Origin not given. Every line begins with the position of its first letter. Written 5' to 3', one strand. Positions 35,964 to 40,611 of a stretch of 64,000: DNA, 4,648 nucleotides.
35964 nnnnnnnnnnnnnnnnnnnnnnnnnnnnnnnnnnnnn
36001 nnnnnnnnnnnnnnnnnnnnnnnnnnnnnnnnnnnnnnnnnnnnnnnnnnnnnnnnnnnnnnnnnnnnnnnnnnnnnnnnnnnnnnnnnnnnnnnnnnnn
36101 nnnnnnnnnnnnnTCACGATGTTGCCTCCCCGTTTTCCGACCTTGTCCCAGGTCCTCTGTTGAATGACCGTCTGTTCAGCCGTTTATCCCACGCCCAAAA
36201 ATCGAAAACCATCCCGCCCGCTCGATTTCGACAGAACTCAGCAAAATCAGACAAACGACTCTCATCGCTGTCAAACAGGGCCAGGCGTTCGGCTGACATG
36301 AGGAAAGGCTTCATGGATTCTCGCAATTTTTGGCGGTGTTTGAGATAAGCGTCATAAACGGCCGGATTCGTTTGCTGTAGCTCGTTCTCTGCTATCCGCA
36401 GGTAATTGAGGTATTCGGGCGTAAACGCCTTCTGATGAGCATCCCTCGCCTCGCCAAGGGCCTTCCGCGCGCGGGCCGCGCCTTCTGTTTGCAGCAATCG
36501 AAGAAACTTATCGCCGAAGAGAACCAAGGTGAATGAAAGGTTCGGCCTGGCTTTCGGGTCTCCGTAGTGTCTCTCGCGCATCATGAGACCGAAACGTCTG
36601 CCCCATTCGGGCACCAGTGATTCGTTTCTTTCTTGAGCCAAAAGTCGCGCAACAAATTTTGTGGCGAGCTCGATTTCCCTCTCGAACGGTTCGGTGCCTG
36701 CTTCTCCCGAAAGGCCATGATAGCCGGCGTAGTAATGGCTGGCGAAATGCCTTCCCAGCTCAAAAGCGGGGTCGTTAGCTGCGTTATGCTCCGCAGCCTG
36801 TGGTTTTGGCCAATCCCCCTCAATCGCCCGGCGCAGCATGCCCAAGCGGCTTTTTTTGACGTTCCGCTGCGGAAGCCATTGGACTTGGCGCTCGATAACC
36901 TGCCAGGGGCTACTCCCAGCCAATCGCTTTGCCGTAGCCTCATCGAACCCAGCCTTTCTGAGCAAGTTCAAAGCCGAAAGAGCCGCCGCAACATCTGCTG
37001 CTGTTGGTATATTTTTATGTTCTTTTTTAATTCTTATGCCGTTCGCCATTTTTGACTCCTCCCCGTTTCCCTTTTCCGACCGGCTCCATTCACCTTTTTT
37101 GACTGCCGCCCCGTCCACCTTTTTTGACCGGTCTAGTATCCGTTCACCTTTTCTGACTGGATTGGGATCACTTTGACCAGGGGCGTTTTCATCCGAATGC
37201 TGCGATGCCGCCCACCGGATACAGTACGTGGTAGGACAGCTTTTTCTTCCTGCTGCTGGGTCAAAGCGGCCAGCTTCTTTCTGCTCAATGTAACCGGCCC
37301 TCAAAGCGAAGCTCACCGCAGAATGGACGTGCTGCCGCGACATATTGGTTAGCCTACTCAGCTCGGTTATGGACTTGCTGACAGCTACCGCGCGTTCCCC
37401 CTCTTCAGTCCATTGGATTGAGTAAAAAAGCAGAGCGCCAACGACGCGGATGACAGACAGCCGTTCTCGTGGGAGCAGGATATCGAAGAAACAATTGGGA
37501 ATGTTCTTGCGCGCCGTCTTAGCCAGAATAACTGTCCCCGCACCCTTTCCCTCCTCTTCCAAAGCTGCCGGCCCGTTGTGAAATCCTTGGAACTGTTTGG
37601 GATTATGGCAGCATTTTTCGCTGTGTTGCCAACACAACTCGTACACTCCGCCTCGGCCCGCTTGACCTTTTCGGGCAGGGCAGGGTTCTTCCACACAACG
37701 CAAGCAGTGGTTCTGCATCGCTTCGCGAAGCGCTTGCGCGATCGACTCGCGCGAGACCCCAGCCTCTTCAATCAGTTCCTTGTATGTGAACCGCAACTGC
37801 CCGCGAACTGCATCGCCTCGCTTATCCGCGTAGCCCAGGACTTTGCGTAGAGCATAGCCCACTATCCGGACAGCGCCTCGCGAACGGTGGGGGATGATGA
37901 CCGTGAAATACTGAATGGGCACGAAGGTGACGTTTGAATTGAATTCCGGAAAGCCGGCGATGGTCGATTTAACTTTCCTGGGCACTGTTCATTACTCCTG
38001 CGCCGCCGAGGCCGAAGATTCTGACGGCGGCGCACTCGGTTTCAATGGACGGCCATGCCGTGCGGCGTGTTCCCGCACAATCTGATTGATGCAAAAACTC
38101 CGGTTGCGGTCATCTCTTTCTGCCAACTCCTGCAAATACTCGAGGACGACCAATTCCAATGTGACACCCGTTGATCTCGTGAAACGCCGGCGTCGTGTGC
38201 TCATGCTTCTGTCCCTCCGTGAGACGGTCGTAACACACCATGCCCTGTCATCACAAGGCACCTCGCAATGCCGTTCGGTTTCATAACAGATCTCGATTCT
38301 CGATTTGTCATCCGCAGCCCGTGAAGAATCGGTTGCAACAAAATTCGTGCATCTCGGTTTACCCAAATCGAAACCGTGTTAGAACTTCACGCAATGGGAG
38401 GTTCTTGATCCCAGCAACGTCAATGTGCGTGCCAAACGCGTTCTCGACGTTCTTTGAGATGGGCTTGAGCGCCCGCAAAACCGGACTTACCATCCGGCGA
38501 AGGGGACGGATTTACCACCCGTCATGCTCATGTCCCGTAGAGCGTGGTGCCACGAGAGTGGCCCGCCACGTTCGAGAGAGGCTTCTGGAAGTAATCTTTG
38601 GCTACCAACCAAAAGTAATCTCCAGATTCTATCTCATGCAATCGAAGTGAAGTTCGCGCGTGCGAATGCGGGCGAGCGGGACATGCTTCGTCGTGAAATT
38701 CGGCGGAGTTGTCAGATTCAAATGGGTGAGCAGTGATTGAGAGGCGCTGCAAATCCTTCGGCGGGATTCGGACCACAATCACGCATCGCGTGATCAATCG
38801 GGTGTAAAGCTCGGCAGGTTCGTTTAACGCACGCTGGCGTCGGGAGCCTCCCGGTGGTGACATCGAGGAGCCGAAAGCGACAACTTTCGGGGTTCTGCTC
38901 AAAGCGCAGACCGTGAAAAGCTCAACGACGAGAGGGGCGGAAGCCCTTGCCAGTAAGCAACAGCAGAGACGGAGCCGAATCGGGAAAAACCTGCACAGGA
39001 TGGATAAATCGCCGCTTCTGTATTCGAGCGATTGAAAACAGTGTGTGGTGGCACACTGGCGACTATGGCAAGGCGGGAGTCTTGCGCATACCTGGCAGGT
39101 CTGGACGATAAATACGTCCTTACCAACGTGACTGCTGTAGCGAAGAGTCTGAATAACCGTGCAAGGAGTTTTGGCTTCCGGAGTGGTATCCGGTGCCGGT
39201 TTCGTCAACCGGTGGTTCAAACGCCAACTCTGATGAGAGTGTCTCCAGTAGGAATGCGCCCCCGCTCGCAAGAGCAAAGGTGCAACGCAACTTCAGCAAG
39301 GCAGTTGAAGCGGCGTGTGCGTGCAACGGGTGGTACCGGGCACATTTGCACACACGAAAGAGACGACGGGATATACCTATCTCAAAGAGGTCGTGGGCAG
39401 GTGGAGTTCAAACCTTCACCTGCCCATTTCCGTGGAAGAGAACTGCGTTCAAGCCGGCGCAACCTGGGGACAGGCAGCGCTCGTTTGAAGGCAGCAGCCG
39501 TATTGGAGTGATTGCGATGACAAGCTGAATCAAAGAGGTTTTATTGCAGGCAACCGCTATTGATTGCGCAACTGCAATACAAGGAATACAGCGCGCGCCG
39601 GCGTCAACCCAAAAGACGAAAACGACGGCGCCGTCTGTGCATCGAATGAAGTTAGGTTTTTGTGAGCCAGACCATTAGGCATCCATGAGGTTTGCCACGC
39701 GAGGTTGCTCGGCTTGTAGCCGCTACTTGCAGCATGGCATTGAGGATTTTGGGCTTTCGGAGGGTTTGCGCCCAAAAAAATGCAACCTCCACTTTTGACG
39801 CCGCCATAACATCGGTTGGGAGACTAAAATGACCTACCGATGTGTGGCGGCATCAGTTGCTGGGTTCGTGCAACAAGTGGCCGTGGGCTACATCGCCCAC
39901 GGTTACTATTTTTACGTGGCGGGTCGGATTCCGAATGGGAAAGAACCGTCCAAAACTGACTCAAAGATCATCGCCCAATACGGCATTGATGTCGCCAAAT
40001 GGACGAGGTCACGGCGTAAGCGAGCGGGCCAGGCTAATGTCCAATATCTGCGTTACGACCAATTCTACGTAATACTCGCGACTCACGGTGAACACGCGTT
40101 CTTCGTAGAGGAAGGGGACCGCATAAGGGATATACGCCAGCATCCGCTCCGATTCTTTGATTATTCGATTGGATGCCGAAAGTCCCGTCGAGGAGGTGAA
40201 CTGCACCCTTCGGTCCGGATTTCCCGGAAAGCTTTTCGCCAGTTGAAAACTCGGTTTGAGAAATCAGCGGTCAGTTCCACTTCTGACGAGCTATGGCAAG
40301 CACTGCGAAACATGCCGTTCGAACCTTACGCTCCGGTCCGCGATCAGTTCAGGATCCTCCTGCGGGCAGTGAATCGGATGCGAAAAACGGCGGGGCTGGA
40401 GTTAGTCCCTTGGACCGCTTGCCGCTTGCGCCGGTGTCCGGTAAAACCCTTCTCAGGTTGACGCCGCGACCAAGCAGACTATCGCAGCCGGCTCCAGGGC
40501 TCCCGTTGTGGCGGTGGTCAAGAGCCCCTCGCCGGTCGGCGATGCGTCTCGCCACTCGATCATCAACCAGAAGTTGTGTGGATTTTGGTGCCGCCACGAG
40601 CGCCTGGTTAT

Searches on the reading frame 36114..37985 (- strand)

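Call 3: search_protein_families(library=pfam, proteins=[window:36114-37985:-], max_evalue=0.01)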
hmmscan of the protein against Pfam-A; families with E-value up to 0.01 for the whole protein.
window:36114-37985:- (623 aa): 2 families
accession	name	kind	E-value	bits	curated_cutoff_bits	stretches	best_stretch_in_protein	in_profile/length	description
PF13545.12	HTH_Crp_2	-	0.0011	19.3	27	0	59-88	17-45/70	Crp-like helix-turn-helix domain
PF13412.12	HTH_24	-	0.0019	18.2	21.9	0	205-234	19-48/48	Winged helix-turn-helix DNA-binding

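Call 7: search_protein_families(library=ncbifam, proteins=[window:36114-37985:-], max_evalue=0.01)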
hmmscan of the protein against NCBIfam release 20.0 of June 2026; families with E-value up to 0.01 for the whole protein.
window:36114-37985:- (623 aa): 0 families

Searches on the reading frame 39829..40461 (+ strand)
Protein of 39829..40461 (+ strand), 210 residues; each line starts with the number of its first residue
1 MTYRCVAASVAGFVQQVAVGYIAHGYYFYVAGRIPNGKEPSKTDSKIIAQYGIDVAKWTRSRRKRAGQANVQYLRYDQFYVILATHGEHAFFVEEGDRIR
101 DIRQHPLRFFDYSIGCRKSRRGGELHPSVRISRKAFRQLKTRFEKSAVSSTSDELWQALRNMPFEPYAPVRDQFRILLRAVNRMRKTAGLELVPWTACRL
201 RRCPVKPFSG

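Call 3: search_protein_families(library=pfam, proteins=[window:39829-40461:+], max_evalue=0.01)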
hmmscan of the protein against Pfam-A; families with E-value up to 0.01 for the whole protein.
window:39829-40461:+ (210 aa): 0 families

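Call 6: search_protein_families(library=padloc, proteins=[window:39829-40461:+], max_evalue=0.01)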
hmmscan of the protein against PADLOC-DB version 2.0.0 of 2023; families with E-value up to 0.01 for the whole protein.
window:39829-40461:+ (210 aa): 0 families

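Call 7: search_protein_families(library=ncbifam, proteins=[window:39829-40461:+], max_evalue=0.01)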
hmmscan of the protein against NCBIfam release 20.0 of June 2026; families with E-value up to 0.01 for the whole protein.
window:39829-40461:+ (210 aa): 0 families

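Call 115: search_solved_structures(query=window:39829-40461:+, max_evalue=1)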
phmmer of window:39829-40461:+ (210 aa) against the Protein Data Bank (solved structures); distinct sequences matched with E-value up to 1: 0.
